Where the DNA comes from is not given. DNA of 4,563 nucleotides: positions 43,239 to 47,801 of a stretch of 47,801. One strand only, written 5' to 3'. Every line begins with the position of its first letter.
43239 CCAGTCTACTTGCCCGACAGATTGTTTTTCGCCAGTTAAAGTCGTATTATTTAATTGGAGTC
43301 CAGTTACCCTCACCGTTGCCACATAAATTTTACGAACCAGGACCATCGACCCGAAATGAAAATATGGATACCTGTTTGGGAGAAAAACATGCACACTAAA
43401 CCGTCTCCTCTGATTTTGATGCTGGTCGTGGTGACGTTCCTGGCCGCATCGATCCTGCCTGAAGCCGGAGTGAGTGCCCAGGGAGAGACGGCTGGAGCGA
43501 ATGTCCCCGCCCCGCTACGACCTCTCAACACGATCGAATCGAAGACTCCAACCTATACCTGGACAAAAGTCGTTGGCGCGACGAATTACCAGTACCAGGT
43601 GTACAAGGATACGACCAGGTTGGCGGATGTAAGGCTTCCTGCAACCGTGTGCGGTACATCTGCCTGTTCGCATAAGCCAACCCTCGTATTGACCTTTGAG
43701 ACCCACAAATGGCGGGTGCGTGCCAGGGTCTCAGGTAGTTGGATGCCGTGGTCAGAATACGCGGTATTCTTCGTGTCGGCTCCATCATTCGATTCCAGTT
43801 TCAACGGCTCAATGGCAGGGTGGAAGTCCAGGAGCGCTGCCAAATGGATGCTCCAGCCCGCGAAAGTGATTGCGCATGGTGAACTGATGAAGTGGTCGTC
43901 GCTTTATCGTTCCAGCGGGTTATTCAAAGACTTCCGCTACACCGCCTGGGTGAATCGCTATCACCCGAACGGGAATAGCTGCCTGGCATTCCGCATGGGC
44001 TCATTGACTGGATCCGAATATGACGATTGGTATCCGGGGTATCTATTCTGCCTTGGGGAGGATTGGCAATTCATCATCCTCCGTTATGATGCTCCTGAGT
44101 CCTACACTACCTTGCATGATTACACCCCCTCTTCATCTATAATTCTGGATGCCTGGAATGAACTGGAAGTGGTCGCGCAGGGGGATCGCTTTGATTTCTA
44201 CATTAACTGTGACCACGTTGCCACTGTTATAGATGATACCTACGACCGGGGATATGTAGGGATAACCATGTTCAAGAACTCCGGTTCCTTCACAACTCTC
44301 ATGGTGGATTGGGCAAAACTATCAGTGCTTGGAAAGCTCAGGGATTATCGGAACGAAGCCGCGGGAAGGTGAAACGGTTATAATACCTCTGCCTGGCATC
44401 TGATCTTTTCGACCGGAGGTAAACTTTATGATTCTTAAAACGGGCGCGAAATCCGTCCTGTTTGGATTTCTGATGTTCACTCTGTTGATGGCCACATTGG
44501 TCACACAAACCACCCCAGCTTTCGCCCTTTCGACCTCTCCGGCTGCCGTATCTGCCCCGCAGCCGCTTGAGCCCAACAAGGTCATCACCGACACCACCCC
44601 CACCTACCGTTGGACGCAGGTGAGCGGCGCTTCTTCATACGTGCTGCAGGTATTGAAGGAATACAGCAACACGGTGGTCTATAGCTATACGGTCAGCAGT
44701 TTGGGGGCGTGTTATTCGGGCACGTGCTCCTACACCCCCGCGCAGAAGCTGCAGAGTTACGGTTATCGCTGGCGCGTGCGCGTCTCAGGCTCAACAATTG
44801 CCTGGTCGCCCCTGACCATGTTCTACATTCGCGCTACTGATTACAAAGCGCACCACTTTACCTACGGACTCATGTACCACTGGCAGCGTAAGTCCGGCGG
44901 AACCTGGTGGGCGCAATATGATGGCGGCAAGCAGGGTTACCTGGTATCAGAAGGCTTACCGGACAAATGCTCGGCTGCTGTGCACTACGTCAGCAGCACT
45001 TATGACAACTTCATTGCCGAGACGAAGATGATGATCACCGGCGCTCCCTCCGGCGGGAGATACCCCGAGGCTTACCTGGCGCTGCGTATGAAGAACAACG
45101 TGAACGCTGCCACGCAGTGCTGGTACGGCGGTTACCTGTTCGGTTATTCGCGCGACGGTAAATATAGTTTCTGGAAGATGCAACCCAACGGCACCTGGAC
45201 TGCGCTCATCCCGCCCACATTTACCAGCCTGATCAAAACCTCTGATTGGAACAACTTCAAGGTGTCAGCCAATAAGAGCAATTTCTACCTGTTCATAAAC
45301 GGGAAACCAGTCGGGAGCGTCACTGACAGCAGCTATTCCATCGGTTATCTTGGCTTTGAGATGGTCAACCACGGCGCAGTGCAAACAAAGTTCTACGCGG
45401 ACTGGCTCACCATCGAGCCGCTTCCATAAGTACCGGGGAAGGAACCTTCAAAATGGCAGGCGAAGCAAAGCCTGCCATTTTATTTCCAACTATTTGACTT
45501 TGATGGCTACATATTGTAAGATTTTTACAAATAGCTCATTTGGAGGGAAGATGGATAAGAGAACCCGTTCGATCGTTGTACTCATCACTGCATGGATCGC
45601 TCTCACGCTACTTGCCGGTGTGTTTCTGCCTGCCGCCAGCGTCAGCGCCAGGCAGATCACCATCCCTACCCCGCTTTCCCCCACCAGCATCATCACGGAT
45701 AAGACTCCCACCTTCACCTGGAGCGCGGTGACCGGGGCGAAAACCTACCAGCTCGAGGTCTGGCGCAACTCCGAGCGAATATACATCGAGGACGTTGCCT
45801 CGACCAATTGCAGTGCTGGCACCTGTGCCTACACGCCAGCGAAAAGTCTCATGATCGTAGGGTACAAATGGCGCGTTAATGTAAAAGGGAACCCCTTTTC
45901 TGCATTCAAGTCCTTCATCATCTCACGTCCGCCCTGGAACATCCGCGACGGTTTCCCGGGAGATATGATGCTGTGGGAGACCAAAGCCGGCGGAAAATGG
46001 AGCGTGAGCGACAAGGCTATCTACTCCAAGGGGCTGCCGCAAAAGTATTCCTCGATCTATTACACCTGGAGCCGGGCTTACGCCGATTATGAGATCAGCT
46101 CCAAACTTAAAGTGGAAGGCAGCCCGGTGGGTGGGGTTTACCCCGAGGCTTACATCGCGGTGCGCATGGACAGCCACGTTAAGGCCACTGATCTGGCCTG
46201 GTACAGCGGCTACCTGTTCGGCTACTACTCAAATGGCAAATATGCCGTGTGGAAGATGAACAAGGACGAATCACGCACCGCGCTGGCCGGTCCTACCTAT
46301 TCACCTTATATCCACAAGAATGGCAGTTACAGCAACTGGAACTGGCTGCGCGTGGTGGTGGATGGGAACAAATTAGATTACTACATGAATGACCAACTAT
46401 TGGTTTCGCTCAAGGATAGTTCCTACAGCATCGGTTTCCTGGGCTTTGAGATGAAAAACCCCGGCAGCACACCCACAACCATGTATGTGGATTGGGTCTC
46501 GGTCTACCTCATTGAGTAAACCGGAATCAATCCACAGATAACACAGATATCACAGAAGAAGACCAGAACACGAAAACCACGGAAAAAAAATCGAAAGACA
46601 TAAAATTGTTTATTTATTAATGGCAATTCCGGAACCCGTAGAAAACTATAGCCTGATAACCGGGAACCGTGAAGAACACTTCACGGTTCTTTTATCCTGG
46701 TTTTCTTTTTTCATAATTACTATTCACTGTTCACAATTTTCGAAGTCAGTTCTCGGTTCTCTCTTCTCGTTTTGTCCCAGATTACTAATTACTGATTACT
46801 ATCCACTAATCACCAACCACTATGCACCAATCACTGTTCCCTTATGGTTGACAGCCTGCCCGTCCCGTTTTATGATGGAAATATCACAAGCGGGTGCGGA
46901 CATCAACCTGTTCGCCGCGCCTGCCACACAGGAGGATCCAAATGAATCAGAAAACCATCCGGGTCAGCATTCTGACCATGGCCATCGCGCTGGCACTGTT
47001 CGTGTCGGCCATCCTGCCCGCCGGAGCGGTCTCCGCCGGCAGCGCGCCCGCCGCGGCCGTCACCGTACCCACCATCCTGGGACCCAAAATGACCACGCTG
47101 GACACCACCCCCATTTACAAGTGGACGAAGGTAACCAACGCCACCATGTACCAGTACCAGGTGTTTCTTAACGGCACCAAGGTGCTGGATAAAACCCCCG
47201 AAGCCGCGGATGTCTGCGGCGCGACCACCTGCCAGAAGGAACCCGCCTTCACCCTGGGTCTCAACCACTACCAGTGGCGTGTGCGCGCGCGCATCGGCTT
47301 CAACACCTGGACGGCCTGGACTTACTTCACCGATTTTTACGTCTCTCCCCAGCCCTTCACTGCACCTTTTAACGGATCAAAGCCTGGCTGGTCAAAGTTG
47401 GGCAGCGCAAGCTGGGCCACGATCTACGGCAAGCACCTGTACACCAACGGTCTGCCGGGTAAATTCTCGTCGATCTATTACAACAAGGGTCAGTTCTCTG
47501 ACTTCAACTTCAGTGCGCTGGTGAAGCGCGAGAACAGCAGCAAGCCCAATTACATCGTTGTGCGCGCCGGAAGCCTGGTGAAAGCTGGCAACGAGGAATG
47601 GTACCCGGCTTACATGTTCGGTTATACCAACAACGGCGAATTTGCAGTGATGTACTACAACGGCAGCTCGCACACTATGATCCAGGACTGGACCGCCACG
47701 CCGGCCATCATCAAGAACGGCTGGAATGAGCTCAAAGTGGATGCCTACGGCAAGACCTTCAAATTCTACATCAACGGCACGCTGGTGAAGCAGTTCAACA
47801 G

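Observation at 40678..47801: Tandem array of at least six paralogous secreted proteins: novel C-x4-C module fused to a ConA-like domain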

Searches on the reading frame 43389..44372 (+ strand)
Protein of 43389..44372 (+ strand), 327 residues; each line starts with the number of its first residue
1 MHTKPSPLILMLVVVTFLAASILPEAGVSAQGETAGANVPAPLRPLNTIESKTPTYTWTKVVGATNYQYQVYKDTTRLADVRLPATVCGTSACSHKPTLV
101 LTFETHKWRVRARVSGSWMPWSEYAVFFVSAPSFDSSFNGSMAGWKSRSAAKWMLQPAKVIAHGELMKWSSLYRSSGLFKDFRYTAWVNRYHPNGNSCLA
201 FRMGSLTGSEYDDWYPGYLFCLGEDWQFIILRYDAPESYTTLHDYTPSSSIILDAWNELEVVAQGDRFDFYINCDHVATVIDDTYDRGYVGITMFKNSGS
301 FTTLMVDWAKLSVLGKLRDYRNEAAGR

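Call 5: search_protein_families(library=pfam, proteins=[window:43389-44372:+], max_evalue=1)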
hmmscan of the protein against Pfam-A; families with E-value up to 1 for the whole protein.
window:43389-44372:+ (327 aa): 2 families
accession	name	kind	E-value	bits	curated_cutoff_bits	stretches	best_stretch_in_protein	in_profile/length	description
PF06439.18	3keto-disac_hyd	-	1.9e-08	35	26.8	1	134-287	2-167/187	3-keto-disaccharide hydrolase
PF13385.13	Laminin_G_3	-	0.0039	17.8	27.6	1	180-281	17-106/151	Concanavalin A-like lectin/glucanases superfamily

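Call 20: search_protein_families(library=ncbifam, proteins=[window:43389-44372:+], max_evalue=1)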
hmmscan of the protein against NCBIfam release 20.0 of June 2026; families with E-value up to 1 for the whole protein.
window:43389-44372:+ (327 aa): 0 families

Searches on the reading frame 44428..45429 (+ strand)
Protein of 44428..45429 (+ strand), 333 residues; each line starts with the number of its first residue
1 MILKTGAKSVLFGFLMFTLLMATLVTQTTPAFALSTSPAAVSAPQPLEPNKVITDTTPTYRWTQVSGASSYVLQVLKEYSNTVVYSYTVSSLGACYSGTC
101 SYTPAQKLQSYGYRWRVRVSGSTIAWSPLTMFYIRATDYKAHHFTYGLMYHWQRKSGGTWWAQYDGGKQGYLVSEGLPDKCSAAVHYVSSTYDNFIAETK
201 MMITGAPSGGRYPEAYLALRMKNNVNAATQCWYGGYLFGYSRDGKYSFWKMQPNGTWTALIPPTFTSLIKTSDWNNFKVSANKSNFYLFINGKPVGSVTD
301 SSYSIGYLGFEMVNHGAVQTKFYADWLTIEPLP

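Call 5: search_protein_families(library=pfam, proteins=[window:44428-45429:+], max_evalue=1)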
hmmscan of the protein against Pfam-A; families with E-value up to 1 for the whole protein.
window:44428-45429:+ (333 aa): 4 families
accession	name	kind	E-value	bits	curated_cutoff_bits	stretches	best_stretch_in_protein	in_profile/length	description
PF06439.18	3keto-disac_hyd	-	3e-05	24.6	26.8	1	161-307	14-169/187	3-keto-disaccharide hydrolase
PF13385.13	Laminin_G_3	-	4.4e-05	24.1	27.6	1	234-304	44-111/151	Concanavalin A-like lectin/glucanases superfamily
PF22820.2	TcaA_3rd_4th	-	0.038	14.4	27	1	276-306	4-34/73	TcaA protein 3rd/4th domain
PF19077.6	Big_13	-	0.21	12.5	27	0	50-119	21-83/102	Bacterial Ig-like domain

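Call 20: search_protein_families(library=ncbifam, proteins=[window:44428-45429:+], max_evalue=1)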
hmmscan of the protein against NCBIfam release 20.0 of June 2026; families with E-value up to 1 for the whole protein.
window:44428-45429:+ (333 aa): 1 family
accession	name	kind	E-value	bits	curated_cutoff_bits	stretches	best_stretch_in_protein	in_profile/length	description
NF006444.0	PRK08762.1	equivalog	0.11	11.1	449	1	65-128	46-109/387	molybdopterin-synthase adenylyltransferase MoeB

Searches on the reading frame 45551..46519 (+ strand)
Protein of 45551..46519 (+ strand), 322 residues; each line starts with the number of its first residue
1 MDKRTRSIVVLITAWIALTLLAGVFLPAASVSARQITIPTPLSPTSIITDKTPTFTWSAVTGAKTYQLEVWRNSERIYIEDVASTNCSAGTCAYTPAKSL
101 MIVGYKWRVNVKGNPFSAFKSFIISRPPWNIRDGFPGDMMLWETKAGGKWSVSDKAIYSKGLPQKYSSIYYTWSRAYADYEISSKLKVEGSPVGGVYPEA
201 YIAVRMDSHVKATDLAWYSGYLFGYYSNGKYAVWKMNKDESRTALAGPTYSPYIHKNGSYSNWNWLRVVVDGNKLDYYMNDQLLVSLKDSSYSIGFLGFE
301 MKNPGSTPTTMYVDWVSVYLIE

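Call 5: search_protein_families(library=pfam, proteins=[window:45551-46519:+], max_evalue=1)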
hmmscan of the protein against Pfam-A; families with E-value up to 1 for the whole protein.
window:45551-46519:+ (322 aa): 1 family
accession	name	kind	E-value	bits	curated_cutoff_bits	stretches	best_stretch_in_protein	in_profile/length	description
PF06439.18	3keto-disac_hyd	-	6.8e-06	26.7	26.8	1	139-292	11-156/187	3-keto-disaccharide hydrolase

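Call 20: search_protein_families(library=ncbifam, proteins=[window:45551-46519:+], max_evalue=1)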
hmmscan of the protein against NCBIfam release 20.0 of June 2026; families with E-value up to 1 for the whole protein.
window:45551-46519:+ (322 aa): 0 families

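Call 62: find_encoding_contigs(protein=window:45551-46516:+, flank=10000, max_places=4)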
Protein window:45551-46516:+ (322 aa): 14 contigs read that carry it; 4 places shown.
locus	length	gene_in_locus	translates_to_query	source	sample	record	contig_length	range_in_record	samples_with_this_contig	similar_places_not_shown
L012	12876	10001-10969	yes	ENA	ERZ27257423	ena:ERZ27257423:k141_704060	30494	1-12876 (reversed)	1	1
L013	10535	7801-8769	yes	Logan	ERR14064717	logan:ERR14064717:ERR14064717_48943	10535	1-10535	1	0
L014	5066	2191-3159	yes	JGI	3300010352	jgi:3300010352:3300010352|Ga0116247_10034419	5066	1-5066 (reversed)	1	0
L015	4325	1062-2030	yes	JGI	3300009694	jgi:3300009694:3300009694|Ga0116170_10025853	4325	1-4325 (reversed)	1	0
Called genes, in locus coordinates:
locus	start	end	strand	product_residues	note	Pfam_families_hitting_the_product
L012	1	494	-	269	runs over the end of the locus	PF09968:DUF2202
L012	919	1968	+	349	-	PF06089:Asparaginase_II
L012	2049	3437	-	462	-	-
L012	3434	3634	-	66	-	-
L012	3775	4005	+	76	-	-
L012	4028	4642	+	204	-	PF06445:GyrI-like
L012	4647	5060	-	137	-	PF03061:4HBT (weak)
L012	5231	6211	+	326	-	-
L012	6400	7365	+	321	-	PF06439:3keto-disac_hyd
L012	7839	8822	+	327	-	PF06439:3keto-disac_hyd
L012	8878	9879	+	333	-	-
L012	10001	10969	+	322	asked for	PF06439:3keto-disac_hyd (weak)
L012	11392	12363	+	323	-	PF06439:3keto-disac_hyd (weak), PF13385:Laminin_G_3 (weak)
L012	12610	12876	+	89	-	?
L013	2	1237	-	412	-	?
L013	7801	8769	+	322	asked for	PF06439:3keto-disac_hyd (weak)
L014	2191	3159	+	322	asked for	PF06439:3keto-disac_hyd (weak)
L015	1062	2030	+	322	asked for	PF06439:3keto-disac_hyd (weak)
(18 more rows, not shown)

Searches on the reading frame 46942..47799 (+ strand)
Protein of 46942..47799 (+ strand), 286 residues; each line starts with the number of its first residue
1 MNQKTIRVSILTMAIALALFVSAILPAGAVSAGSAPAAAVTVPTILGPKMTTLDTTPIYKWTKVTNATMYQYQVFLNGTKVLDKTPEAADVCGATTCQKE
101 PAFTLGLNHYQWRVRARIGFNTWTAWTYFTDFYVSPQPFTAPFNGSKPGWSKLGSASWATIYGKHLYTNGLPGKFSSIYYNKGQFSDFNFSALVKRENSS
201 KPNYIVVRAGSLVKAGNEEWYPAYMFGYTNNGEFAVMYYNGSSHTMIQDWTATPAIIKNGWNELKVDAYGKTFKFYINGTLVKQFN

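Call 5: search_protein_families(library=pfam, proteins=[window:46942-47799:+], max_evalue=1)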
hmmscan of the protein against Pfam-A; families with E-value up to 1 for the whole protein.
window:46942-47799:+ (286 aa): 2 families
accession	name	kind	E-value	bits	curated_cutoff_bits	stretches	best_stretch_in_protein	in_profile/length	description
PF06439.18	3keto-disac_hyd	-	1.8e-07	31.8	26.8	1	140-285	3-151/187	3-keto-disaccharide hydrolase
PF13385.13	Laminin_G_3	-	4.1e-06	27.4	27.6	1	186-284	17-104/151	Concanavalin A-like lectin/glucanases superfamily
